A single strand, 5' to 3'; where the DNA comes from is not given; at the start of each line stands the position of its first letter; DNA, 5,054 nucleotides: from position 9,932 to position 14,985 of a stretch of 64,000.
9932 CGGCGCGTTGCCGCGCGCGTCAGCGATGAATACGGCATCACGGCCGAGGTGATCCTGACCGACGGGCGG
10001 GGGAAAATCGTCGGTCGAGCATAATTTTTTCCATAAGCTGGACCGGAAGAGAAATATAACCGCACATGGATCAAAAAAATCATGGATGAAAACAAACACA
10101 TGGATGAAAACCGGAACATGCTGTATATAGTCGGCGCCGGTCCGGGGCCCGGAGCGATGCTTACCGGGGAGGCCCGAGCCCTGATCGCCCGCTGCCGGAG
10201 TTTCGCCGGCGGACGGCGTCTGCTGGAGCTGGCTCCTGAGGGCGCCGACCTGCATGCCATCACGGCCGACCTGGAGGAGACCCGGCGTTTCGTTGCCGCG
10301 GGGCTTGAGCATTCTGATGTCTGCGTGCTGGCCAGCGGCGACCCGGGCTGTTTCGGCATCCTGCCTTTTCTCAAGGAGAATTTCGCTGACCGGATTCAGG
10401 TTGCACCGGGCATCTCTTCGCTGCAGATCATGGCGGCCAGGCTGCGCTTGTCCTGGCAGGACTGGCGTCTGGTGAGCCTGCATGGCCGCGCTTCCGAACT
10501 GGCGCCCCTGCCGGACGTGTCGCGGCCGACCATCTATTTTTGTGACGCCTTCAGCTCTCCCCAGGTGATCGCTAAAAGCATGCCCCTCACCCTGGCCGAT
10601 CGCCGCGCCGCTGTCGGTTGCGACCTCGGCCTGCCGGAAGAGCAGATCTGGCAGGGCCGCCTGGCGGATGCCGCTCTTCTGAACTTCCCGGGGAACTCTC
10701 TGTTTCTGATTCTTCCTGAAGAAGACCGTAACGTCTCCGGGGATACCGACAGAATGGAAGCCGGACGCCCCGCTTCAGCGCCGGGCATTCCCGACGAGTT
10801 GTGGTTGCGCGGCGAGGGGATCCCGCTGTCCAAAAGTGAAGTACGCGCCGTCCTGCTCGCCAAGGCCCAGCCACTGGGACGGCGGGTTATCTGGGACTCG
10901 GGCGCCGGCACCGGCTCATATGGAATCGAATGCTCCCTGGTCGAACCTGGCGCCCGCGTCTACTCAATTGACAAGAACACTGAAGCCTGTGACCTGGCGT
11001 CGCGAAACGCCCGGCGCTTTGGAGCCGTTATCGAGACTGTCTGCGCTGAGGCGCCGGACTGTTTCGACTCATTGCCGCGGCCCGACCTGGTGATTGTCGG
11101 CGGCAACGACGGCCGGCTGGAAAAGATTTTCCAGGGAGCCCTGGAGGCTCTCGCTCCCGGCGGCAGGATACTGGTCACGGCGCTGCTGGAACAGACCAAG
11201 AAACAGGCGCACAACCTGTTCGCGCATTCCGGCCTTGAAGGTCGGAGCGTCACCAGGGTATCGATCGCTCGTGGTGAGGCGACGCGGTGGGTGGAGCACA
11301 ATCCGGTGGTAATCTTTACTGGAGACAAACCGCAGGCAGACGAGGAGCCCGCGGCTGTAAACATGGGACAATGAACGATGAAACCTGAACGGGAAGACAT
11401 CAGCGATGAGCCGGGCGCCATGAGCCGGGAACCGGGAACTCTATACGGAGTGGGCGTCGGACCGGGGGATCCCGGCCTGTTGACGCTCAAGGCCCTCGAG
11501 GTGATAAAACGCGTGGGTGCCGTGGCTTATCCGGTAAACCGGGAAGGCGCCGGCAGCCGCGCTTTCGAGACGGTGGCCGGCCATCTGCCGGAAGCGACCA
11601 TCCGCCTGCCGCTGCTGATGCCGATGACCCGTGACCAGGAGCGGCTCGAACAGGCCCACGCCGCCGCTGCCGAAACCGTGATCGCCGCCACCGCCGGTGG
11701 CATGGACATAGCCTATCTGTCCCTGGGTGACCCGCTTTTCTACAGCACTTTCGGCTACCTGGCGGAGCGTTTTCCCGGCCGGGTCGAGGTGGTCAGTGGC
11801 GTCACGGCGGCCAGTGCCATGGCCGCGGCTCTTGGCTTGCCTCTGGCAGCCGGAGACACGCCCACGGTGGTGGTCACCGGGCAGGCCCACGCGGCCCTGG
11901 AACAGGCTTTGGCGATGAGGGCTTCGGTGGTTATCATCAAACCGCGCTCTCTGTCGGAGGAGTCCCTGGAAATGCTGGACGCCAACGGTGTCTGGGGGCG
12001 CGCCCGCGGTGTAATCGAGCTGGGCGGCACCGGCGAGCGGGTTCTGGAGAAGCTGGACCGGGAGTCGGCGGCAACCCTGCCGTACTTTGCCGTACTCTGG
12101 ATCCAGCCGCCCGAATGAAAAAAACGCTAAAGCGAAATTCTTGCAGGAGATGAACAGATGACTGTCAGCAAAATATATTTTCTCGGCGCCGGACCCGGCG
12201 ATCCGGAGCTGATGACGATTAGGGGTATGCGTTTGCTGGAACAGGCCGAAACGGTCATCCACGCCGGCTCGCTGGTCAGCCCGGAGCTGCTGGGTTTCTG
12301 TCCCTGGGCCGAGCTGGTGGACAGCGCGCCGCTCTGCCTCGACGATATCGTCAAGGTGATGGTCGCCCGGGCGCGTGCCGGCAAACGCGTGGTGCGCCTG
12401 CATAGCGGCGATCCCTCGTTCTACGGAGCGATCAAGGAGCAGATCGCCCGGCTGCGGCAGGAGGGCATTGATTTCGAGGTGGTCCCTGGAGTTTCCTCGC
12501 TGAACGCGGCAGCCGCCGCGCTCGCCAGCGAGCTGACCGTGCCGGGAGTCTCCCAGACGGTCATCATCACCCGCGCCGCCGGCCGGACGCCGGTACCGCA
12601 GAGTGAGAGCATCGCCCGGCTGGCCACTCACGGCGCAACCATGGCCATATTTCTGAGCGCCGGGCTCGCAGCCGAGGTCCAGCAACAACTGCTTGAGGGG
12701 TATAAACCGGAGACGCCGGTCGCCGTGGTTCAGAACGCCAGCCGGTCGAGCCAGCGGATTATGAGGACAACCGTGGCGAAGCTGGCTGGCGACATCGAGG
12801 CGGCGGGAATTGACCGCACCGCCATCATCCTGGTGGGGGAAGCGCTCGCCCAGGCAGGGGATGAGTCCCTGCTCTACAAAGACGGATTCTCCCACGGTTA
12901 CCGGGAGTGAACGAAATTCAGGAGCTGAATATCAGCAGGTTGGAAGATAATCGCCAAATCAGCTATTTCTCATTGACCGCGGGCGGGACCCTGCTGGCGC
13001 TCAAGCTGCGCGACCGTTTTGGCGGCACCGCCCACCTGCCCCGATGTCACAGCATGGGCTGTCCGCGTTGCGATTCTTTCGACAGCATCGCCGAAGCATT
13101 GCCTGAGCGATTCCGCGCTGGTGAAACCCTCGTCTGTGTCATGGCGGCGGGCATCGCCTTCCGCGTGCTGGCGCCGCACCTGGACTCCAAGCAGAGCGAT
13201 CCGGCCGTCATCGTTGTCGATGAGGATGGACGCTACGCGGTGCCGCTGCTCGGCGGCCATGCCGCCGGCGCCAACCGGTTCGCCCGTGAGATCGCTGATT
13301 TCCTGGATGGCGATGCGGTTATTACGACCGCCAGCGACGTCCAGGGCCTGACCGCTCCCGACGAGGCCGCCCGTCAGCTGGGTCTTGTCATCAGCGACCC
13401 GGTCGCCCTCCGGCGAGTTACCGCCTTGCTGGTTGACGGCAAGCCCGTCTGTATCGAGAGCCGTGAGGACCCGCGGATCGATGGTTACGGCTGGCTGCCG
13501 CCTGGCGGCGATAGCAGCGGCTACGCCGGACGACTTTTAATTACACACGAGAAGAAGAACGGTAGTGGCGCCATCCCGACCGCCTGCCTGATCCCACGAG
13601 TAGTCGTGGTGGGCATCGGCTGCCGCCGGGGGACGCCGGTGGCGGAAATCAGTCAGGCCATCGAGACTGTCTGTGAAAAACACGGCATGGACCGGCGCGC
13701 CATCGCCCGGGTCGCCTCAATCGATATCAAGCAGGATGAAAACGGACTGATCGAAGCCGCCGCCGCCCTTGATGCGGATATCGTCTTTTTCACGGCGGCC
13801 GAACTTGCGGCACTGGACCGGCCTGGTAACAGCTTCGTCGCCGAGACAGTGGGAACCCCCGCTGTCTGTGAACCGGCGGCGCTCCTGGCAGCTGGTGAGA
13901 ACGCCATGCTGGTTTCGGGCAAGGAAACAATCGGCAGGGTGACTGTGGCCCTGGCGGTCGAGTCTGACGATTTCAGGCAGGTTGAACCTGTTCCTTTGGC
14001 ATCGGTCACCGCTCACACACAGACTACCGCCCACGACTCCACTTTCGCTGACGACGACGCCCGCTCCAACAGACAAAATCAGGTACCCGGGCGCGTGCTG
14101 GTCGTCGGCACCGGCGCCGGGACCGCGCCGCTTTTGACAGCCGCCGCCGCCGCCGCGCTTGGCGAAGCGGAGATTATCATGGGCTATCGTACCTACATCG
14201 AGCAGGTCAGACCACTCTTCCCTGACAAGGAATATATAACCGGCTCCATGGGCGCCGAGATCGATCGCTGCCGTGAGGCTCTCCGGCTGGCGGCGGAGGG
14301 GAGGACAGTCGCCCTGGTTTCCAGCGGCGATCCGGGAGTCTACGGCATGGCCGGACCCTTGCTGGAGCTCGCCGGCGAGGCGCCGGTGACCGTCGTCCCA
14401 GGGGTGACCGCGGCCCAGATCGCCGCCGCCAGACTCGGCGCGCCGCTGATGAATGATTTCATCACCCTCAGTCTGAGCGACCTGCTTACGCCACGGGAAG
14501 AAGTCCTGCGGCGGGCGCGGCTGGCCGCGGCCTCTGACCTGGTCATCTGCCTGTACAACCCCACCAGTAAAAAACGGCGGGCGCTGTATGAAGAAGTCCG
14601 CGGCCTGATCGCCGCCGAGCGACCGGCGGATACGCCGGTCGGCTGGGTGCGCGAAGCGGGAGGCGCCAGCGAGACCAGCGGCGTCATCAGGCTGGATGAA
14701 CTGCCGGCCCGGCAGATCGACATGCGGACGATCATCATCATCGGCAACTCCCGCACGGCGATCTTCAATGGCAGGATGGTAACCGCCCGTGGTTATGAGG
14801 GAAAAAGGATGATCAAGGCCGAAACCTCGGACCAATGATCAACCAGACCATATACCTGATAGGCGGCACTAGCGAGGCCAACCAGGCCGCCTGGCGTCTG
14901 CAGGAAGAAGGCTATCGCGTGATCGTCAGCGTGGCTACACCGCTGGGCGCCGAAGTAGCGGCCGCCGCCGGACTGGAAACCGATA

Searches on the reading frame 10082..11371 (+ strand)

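Call 41: search_protein_families(library=pfam, max_evalue=0.00001, proteins=[window:10082-11371:+])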
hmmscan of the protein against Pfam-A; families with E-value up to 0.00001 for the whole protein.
window:10082-11371:+ (430 aa): 1 family
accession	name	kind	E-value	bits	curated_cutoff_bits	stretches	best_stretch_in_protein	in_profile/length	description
PF00590.25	TP_methylase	-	4.9e-23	82.6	27.8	1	13-197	1-211/212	Tetrapyrrole (Corrin/Porphyrin) Methylases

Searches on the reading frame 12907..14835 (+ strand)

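Call 41: search_protein_families(library=pfam, max_evalue=0.00001, proteins=[window:12907-14835:+])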
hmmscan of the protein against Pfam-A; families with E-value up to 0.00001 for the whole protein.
window:12907-14835:+ (643 aa): 3 families
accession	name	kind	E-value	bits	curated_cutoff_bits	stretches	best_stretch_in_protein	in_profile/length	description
PF01890.21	CbiG_C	-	1.2e-34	119.7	27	1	233-350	1-117/117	Cobalamin synthesis G C-terminus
PF00590.25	TP_methylase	-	5.6e-33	115.1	27.8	1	397-599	2-211/212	Tetrapyrrole (Corrin/Porphyrin) Methylases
PF11760.13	CbiG_N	-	8.9e-32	109.4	25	1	65-144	3-82/82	Cobalamin synthesis G N-terminal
